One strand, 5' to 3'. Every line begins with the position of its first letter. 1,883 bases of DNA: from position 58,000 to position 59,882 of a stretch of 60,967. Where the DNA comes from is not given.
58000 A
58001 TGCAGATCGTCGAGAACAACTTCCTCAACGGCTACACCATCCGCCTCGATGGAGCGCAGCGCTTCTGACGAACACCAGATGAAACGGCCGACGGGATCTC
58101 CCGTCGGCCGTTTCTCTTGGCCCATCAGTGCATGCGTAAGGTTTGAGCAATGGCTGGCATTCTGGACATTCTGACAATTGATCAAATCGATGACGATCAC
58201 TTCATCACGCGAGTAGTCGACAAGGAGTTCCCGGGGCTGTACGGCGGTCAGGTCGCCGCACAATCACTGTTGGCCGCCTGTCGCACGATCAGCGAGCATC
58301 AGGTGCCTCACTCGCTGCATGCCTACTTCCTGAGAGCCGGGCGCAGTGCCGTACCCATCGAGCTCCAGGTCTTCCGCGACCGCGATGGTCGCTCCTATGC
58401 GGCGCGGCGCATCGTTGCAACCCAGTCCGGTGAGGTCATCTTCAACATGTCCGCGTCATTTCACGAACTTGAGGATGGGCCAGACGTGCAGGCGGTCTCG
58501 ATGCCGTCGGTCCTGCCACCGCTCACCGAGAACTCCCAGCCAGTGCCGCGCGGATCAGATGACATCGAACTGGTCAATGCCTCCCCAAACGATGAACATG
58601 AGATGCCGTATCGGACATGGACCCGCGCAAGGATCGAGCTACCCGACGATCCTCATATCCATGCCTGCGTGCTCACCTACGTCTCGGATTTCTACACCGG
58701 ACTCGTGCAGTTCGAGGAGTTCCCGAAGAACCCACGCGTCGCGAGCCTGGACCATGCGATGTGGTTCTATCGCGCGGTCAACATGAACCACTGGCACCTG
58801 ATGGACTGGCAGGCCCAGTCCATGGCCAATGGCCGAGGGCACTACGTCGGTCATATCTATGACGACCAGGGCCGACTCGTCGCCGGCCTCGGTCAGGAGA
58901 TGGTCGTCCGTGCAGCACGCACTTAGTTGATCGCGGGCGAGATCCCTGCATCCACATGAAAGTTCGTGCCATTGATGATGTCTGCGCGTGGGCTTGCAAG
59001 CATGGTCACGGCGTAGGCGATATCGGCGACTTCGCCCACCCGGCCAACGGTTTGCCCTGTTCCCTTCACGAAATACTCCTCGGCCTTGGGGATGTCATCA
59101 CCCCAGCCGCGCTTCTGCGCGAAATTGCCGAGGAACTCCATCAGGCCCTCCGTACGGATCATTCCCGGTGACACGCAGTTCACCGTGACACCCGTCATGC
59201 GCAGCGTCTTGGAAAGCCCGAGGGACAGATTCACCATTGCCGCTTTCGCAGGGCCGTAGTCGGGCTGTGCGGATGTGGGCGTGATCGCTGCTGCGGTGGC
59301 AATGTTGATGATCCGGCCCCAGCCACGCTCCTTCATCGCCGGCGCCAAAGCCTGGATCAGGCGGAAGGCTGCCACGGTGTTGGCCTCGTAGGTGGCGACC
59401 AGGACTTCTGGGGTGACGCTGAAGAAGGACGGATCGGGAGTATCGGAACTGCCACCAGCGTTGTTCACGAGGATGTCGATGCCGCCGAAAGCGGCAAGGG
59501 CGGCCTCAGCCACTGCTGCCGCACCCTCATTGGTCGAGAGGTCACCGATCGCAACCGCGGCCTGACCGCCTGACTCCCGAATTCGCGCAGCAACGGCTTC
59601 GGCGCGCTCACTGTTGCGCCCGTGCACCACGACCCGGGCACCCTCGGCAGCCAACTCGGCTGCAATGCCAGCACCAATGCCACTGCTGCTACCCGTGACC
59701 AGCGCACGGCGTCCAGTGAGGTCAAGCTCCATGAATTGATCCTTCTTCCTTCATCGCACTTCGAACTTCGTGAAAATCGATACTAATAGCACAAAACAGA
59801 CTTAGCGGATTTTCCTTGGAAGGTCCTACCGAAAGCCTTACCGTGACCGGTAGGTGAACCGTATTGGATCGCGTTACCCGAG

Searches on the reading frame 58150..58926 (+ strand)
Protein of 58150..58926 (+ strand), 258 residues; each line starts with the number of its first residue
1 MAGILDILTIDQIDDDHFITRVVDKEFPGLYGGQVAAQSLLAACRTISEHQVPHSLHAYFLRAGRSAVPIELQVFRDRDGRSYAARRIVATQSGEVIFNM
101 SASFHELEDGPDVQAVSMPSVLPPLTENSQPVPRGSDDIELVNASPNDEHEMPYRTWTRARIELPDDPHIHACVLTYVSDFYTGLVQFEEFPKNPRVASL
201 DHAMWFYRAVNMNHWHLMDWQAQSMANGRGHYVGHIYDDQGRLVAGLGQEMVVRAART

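Call 23: search_protein_families(library=pfam, proteins=[window:58150-58926:+], max_evalue=0.00001)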
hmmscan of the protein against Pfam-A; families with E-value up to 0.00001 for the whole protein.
window:58150-58926:+ (258 aa): 3 families
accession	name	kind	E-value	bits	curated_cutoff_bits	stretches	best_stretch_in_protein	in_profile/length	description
PF02551.21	Acyl_CoA_thio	-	8.4e-25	87.6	21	1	154-250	31-130/132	Acyl-CoA thioesterase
PF20789.3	4HBT_3C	-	2.6e-19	70.3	24.1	1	145-253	28-140/140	Acyl-CoA thioesterase C-terminal domain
PF13622.12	4HBT_3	-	7e-17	61.9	24.3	1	30-105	11-83/83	Acyl-CoA thioesterase N-terminal domain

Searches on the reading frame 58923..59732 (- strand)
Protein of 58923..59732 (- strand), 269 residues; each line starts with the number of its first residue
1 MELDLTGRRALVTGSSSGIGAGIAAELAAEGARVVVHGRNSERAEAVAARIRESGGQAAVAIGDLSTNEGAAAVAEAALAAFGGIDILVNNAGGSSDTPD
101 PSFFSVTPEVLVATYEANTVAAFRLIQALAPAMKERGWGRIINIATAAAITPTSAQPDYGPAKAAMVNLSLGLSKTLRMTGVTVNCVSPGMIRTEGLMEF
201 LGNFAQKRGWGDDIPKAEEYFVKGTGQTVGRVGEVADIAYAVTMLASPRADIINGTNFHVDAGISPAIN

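Call 23: search_protein_families(library=pfam, proteins=[window:58923-59732:-], max_evalue=0.00001)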
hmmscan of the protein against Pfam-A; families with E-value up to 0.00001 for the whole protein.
window:58923-59732:- (269 aa): 3 families
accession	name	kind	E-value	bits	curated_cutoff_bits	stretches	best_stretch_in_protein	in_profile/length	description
PF00106.31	adh_short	-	9.5e-46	156.2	26.6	1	10-198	3-188/195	short chain dehydrogenase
PF13561.12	adh_short_C2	-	1.3e-43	149.7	27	1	16-264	5-235/236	Enoyl-(Acyl carrier protein) reductase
PF08659.16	KR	-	3.6e-07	30.7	22.6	1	11-166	4-156/180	KR domain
